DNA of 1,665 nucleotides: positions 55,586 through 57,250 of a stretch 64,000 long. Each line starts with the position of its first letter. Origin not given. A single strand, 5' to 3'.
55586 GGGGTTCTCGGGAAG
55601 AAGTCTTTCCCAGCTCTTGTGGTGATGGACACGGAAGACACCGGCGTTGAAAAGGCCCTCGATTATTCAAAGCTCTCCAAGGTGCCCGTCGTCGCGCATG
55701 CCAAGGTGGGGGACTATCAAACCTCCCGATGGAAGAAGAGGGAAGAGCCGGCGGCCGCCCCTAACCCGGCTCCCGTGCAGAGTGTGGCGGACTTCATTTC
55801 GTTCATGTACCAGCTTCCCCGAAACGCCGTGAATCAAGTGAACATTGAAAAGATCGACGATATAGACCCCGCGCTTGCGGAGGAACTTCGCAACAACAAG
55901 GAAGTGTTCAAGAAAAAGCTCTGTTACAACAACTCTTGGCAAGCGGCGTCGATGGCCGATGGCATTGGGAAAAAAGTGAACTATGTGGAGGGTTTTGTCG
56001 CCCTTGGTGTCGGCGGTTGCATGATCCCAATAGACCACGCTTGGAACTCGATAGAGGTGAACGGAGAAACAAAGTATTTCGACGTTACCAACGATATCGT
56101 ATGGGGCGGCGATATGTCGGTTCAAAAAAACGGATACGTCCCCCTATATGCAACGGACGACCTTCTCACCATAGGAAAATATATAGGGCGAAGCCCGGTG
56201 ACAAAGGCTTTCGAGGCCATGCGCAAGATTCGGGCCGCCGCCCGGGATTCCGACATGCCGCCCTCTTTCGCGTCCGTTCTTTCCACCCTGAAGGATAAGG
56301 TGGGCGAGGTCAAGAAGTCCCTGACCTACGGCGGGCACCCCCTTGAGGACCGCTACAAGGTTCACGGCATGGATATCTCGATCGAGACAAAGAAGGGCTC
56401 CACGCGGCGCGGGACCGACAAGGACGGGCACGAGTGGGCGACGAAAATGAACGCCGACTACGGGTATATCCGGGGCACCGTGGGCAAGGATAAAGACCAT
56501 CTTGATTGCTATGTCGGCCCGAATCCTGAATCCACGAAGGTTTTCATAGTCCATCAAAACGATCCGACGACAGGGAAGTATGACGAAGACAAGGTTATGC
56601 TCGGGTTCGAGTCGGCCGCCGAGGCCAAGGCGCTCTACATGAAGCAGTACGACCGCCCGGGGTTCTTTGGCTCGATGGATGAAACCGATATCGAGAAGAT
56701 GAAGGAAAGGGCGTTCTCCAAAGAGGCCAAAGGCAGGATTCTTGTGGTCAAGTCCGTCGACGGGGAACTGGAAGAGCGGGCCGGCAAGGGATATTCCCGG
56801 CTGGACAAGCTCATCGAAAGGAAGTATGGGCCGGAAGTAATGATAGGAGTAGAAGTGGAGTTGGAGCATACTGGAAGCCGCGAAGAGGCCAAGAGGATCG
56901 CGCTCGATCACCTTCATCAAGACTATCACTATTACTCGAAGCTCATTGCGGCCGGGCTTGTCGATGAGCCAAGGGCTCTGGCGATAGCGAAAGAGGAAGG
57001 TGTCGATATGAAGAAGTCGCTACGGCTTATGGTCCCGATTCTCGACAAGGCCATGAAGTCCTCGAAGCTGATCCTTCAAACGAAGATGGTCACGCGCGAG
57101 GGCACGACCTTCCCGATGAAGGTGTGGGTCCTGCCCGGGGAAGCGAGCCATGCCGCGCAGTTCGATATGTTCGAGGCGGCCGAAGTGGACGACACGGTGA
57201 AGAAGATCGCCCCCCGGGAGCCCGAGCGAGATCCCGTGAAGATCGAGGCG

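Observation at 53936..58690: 1584-aa multi-effector protein combining at least four enzyme-like domains separated by leader-module copies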

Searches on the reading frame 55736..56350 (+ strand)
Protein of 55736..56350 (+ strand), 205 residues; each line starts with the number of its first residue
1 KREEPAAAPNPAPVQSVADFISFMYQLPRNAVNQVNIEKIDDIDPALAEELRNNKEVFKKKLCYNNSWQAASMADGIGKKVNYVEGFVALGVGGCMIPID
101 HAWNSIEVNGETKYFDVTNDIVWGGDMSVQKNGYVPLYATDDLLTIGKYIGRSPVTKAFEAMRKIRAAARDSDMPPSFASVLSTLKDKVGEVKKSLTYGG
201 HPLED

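Call 20: search_protein_families(library=pfam, proteins=[window:55736-56350:+], max_evalue=10)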
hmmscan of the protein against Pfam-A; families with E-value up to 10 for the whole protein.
window:55736-56350:+ (205 aa): 1 family
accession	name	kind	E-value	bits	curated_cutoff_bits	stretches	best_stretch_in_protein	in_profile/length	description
PF08785.16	Ku_PK_bind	-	0.03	14.9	25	1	146-191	34-80/120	Ku C terminal domain like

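Call 49: search_solved_structures(query=window:55763-56335:+, max_evalue=10, show_alignments=3)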
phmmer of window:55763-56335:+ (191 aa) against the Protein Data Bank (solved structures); distinct sequences matched with E-value up to 10: 3.
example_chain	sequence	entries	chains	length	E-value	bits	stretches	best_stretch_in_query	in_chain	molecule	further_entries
3qs2_A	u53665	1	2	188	0.83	12.5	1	88-126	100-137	Fimbrillin matB homolog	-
3qs3_A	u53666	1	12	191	0.93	12.3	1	88-127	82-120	Fimbrillin matB homolog, EcpD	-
2cb9_A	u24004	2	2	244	1.2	11.9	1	32-106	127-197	FENGYCIN SYNTHETASE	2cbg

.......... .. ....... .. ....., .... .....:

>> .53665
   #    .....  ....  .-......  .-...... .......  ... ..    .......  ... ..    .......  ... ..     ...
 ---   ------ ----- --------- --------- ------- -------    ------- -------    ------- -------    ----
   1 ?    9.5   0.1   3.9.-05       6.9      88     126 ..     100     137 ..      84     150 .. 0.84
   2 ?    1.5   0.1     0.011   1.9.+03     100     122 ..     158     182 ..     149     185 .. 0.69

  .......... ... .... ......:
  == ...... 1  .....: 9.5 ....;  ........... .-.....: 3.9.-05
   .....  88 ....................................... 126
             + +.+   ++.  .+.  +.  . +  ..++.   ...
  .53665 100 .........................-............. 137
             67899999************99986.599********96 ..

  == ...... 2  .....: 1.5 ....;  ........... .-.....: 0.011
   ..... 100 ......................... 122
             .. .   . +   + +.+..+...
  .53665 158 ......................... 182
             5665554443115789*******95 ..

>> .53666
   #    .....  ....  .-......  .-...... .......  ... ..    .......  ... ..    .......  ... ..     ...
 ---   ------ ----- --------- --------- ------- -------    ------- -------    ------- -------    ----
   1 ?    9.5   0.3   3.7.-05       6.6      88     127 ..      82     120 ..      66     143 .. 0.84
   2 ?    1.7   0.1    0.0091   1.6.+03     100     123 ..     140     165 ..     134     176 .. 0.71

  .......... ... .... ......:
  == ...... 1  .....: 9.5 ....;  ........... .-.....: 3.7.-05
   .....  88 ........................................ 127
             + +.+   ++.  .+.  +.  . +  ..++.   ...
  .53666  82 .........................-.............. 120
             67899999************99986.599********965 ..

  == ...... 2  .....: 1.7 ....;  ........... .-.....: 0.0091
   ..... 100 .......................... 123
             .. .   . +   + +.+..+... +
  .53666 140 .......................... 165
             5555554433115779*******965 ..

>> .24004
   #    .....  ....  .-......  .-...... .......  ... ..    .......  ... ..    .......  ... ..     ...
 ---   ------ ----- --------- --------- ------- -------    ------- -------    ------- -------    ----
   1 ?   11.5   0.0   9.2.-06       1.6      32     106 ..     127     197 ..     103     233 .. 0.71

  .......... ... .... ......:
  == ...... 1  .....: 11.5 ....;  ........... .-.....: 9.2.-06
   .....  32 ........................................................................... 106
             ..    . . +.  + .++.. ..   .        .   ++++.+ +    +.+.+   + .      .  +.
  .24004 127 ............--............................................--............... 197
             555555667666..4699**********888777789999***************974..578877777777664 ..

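Call 59: search_dna_similar(query=window:55736-56335:+, collection=phages, mode=protein, max_evalue=1, max_rows=15)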
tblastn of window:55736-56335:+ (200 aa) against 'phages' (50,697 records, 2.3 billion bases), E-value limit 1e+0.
No match.

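Call 77: find_related_loci(query=window:55760-56335:+, collection=viral_contigs, flank=6000)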
Query window:55760-56335:+ (192 aa) in viral_contigs; peptide patterns used: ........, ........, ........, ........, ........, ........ (x = any residue, [..] = any of these).
48 stretches matched a pattern, but none encodes a relative of the query by tblastn (E <= 1e-3).

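Call 78: search_protein_families(library=phrogs, proteins=[window:55760-56335:+], max_evalue=1)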
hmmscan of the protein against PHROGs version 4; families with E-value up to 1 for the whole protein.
window:55760-56335:+ (192 aa): 1 family
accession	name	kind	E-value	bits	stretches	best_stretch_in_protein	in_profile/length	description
phrog_2628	-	unknown function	0.21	11.7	1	162-182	285-305/314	-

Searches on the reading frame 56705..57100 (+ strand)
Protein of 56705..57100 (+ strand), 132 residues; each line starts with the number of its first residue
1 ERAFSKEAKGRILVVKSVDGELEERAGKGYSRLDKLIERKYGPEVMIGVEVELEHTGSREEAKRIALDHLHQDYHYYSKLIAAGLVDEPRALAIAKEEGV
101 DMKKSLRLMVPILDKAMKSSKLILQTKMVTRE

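Call 20: search_protein_families(library=pfam, proteins=[window:56705-57100:+], max_evalue=10)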
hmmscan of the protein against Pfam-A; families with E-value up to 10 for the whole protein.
window:56705-57100:+ (132 aa): 1 family
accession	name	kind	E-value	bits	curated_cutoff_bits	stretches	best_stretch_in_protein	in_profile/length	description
PF18905.5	DUF5661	-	6.3e-07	30.1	27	1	46-80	21-59/65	Protein of unknown function (DUF5661)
